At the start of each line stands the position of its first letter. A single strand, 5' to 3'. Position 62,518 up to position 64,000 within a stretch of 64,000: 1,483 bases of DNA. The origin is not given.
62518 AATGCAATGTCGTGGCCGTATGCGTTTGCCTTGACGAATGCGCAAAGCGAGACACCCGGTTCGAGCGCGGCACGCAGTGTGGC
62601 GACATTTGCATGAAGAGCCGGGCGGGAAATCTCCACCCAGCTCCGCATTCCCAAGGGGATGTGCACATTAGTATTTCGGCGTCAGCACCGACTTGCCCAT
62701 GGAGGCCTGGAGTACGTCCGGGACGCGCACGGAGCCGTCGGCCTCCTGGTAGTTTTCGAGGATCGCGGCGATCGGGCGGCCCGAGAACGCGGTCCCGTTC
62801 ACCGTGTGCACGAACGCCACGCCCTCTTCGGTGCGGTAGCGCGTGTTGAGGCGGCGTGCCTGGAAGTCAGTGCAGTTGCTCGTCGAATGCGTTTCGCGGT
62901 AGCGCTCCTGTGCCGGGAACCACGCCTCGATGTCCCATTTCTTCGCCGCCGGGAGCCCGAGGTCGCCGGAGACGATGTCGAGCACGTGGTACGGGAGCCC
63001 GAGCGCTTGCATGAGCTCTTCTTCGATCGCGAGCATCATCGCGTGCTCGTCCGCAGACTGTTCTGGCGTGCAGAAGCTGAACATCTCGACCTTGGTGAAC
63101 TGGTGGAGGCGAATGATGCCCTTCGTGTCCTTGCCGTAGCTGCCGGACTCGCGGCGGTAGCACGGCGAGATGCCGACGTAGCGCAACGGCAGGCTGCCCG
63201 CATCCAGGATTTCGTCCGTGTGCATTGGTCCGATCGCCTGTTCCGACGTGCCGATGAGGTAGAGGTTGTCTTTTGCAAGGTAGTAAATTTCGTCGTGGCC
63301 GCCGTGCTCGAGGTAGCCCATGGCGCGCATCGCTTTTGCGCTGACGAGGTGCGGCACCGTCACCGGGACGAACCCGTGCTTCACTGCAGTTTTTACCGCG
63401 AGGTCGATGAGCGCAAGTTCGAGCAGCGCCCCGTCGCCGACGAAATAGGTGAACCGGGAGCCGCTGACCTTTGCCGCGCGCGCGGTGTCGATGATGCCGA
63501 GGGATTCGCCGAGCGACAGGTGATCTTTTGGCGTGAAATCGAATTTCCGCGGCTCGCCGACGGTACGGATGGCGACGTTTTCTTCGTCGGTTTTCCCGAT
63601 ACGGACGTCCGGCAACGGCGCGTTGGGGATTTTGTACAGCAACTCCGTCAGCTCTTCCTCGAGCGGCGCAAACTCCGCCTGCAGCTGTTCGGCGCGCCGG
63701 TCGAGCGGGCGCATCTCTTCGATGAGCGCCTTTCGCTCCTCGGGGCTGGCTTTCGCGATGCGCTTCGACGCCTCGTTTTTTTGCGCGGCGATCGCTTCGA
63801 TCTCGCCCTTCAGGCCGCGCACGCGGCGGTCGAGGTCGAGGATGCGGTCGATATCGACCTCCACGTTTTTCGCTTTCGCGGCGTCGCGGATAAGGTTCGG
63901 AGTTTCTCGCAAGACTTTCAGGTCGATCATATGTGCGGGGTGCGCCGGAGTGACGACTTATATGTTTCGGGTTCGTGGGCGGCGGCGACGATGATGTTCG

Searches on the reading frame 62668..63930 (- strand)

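Call 51: search_protein_families(library=pfam, max_evalue=0.001, proteins=[window:62668-63930:-])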
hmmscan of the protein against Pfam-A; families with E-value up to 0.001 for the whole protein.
window:62668-63930:- (420 aa): 2 families
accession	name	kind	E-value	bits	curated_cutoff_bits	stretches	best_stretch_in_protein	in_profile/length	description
PF00587.30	tRNA-synt_2b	-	3.3e-38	132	29.3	1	220-394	8-179/179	tRNA synthetase class II core domain (G, H, P, S and T)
PF02403.27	Seryl_tRNA_N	-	2.6e-21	76.3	28.2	1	1-105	1-108/108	Seryl-tRNA synthetase N-terminal domain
